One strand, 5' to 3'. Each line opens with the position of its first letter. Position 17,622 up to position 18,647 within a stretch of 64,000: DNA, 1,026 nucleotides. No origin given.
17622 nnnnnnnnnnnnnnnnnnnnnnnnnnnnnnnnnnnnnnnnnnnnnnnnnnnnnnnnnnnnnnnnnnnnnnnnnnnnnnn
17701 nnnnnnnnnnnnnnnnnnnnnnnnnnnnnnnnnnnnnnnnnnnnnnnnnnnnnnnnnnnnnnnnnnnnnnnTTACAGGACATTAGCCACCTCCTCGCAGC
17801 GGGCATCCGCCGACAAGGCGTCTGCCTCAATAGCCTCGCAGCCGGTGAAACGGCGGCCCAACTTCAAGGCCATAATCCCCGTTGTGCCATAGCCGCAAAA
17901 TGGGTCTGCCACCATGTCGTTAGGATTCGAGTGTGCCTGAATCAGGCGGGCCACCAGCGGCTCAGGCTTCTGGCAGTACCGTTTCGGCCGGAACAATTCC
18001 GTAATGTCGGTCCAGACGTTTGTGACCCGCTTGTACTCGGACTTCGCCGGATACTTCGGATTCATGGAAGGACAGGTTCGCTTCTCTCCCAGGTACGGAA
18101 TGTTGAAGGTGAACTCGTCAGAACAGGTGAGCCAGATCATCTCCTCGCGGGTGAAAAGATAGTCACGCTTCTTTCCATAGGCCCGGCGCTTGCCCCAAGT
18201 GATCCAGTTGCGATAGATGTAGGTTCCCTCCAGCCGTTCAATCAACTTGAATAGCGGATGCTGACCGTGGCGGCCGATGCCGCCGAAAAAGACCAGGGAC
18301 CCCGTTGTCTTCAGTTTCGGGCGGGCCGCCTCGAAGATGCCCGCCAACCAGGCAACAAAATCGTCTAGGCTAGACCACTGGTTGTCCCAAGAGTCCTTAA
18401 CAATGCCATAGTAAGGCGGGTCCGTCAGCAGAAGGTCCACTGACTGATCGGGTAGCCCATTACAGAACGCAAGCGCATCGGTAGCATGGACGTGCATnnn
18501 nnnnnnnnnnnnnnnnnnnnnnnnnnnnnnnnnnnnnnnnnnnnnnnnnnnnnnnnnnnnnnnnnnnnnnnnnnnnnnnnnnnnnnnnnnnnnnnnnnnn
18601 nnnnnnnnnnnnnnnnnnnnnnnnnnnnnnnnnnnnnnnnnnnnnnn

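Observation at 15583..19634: Early-region cluster: HTH-metallophosphoesterase fusion, translationally coupled twin DNA methyltransferases, and a secreted S1 protease with acidic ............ repeats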

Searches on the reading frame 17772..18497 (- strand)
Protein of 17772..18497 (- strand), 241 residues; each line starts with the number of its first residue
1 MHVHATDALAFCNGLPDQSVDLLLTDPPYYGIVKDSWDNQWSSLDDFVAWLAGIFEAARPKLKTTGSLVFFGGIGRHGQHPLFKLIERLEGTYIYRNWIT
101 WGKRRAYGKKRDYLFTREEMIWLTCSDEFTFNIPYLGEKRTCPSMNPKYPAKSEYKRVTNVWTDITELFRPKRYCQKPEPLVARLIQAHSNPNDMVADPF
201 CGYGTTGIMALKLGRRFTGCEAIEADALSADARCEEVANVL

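Call 3: search_protein_families(library=pfam, proteins=[window:17772-18497:-], max_evalue=0.01)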
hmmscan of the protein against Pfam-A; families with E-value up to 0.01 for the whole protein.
window:17772-18497:- (241 aa): 2 families
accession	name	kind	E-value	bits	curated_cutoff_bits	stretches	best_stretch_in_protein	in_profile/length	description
PF01555.25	N6_N4_Mtase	-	1.3e-35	123.8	26.7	1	20-223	1-212/221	DNA methylase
PF01170.24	UPF0020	-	0.00069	19.8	22.3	0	188-214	24-50/197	RMKL-like, methyltransferase domain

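Call 4: search_protein_families(library=phrogs, proteins=[window:17772-18497:-], max_evalue=0.001)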
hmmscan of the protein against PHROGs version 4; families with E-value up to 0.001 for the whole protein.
window:17772-18497:- (241 aa): 12 families
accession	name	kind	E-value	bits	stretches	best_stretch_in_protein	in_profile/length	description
phrog_67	-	other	7.5e-46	158.5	1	7-221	130-330/743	DNA methyltransferase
phrog_498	-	other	1.5e-17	64.4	1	6-222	209-408/633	DNA methyltransferase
phrog_6025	-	other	6.3e-17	62.8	1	2-75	13-86/192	DNA methyltransferase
phrog_3008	-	other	2.1e-12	47.8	1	166-222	143-199/244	DNA methyltransferase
phrog_6952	-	other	3.6e-11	44.2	1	158-231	98-171/181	DNA methyltransferase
phrog_18293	-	other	3.9e-08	34.3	1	175-222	48-95/119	methyltransferase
phrog_16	-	DNA, RNA and nucleotide metabolism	8e-08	31.9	1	174-221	849-896/986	DNA helicase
phrog_12517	-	unknown function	1.5e-07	31.9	0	186-222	99-135/316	-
phrog_23148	-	unknown function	2.5e-07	31.9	1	176-226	88-138/165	-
phrog_18146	-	other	2.3e-06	27.8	1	173-221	48-98/452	DNA methyltransferase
phrog_12862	-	unknown function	4.8e-05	24.3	1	3-40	5-41/149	-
phrog_23085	-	unknown function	0.00039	21.1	1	175-221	46-92/138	-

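Call 11: search_protein_families(library=ncbifam, proteins=[window:17772-18497:-], max_evalue=0.01)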
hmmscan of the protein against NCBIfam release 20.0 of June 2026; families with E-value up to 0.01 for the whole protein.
window:17772-18497:- (241 aa): 4 families
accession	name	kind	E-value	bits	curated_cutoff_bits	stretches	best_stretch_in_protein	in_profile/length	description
NF050803.1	DnaMtaseCcrMCaul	equivalog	2.4e-21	76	830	1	4-239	7-252/350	adenine-specific DNA-methyltransferase CcrM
NF008572.0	PRK11524.1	equivalog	1.9e-19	69.9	292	1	4-222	18-244/294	adenine-specific DNA-methyltransferase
NF010253.0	PRK13699.1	subfamily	1.1e-12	48.2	244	2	175-229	146-200/226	DNA methyltransferase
TIGR01177.1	TIGR01177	hypoth_equivalog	0.00026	20.4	316.55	1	180-224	168-214/330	TIGR01177 family methyltransferase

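Call 27: search_solved_structures(query=window:17772-18497:-, max_evalue=0.001, show_alignments=1)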
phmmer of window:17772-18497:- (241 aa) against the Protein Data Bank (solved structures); distinct sequences matched with E-value up to 0.001: 12.
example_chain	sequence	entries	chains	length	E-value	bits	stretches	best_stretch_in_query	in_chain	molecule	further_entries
1g60_A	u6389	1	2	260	2.6e-23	85.8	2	175-222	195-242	Adenine-specific Methyltransferase MboIIA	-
1nw8_A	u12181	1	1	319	7.8e-19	71.1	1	6-218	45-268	MODIFICATION METHYLASE RSRI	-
1eg2_A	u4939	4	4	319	7.9e-19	71.1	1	6-218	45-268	MODIFICATION METHYLASE RSRI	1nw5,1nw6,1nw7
9c3u_A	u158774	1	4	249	3.1e-18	69.2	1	3-228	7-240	Methyltransferase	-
8urk_A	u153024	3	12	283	3.4e-18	69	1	3-233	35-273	Methyltransferase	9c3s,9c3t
6pbd_A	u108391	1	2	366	8e-16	61.3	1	7-236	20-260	Modification methylase CcrMI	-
5hfj_A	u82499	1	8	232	9.1e-12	48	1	19-223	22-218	Adenine specific DNA methyltransferase (DpnA)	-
5hek_A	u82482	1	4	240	1e-11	47.8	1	19-223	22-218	Adenine specific DNA methyltransferase (DpnA)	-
2zie_A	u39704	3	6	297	2.6e-10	43.2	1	150-230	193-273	Putative modification methylase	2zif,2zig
1boo_A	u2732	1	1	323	5.2e-07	32.4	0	5-76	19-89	PROTEIN (N-4 CYTOSINE-SPECIFIC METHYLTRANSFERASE PVU II)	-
8s9m_A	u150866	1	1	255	3.2e-06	29.8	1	7-221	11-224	DNA cytosine-N4 methyltransferase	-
8s9n_A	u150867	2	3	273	4.2e-06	29.4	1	7-221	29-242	DNA cytosine-N4 methyltransferase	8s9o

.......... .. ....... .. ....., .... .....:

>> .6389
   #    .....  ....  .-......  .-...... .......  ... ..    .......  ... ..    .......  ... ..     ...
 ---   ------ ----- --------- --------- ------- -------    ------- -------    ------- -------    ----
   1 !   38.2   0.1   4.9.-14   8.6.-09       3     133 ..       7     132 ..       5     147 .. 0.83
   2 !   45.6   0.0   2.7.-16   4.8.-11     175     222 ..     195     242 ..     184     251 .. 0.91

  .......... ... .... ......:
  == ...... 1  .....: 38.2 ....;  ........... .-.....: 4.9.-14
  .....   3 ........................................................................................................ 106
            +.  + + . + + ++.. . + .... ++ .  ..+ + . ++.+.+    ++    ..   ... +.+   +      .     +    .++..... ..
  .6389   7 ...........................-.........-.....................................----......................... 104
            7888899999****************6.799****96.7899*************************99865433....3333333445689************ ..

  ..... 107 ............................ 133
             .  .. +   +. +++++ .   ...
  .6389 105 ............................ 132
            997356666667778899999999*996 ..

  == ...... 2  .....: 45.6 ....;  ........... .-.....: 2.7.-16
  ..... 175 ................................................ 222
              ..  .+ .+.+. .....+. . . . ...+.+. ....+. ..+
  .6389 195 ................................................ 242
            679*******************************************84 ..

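Call 36: search_protein_families(library=padloc, proteins=[window:17772-18497:-], max_evalue=0.001)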
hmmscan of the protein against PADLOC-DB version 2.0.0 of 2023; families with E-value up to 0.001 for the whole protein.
window:17772-18497:- (241 aa): 54 families (the best 25 are shown)
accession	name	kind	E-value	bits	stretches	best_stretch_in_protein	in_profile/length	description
PDLC03371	MTase_II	-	6.7e-35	118.9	1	3-225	13-243/260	Type II methyltransferase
PDLC03299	MTase_II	-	1.6e-29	101.3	1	5-224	19-247/296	Type II methyltransferase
PDLC03265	MTase_II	-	6e-26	89.7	2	5-73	29-99/333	Type II methyltransferase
PDLC03387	MTase_II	-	2.1e-25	87.5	2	93-224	140-265/289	Type II methyltransferase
PDLC03320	MTase_II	-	7.4e-23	79.1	1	2-237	34-277/289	Type II methyltransferase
PDLC03738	oMTase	-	3.7e-22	76.6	1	6-238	26-269/376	orphan methyltransferase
PDLC03216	MTase_II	-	4.1e-22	76.7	1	4-238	15-259/364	Type II methyltransferase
PDLC03339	MTase_II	-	5.1e-19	66.3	2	175-237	212-274/399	Type II methyltransferase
PDLC03353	MTase_II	-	5.3e-19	66.8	1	10-221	18-237/260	Type II methyltransferase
PDLC03230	MTase_II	-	5.9e-18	63.3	1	4-222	39-270/360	Type II methyltransferase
PDLC03327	MTase_II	-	4e-17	60.5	1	6-219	45-269/319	Type II methyltransferase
PDLC03300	MTase_II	-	3.2e-15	54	1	43-221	82-263/302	Type II methyltransferase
PDLC03350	MTase_II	-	2.4e-14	51.5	1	8-222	64-283/312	Type II methyltransferase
PDLC03228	MTase_II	-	4.4e-14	50.9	1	176-234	147-205/227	Type II methyltransferase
PDLC03732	oMTase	-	1.8e-13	48.7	1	175-232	189-246/258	orphan methyltransferase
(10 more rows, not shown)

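Call 70: search_dna_similar(query=window:17772-18497:-, collection=phages, mode=protein, max_rows=12)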
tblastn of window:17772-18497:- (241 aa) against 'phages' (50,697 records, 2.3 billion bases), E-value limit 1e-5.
Records with a match: 374; places in all: 383; records where one place covers at least 80% of the query: 201.
Best place of each record, by identity: <60% 374.
By first word of the organism name: Mycobacterium 63; Staphylococcus 40; Burkholderia 32; Klebsiella 21; Vibrio 21; Streptomyces 21; Escherichia 20; Stx2c-converting 15; Stx2a-converting 11; Lactococcus 10; and 43 more.
By host as written in the record: - 75; Mycobacterium smegmatis mc2 155 36; Burkholderia sp. 19; Streptomyces lividans JI 1326 14; Mycobacterium smegmatis mc#155 12; Lactococcus lactis 10; Staphylococcus aureus 10; Escherichia coli 9; and 113 more.
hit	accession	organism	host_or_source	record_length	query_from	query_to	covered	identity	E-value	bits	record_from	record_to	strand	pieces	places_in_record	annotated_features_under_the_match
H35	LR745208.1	uncultured phage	metagenomic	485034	2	234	97%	57.0%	1e-87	288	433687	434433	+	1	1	record has no annotation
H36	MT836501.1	Bacteriophage sp.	human fecal samples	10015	7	240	97%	31.7%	4e-21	97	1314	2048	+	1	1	record has no annotation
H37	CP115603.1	Enterobacter phage MStein-2023a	Enterobacter sp. E12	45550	6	240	78%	36.6%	5e-10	118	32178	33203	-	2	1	record has no annotation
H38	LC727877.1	Stx2c-converting phage Stx2c_JNE090279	-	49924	6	241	75%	38.3%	2e-10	120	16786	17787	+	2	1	none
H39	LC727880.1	Stx2c-converting phage Stx2c_2409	-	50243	6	241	75%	38.3%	2e-10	120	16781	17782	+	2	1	none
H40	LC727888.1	Stx2c-converting phage Stx2c_JNE110649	-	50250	6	241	75%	38.3%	2e-10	120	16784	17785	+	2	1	none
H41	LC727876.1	Stx2c-converting phage Stx2c_PV98-693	-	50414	6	241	75%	38.3%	2e-10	120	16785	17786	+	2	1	none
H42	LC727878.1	Stx2c-converting phage Stx2c_JNE072859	-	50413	6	241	75%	38.3%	2e-10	120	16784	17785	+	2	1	none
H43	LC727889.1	Stx2c-converting phage Stx2c_EH0430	-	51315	6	241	75%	38.3%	2e-10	120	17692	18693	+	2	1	none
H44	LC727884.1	Stx2c-converting phage Stx2c_JNE121036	-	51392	6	241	75%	38.3%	2e-10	120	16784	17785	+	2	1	none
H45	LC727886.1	Stx2c-converting phage Stx2c_04E077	-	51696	6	241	75%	38.3%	2e-10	120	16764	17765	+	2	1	none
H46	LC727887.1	Stx2c-converting phage Stx2c_JNE130578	-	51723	6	241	75%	38.3%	2e-10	120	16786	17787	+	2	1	none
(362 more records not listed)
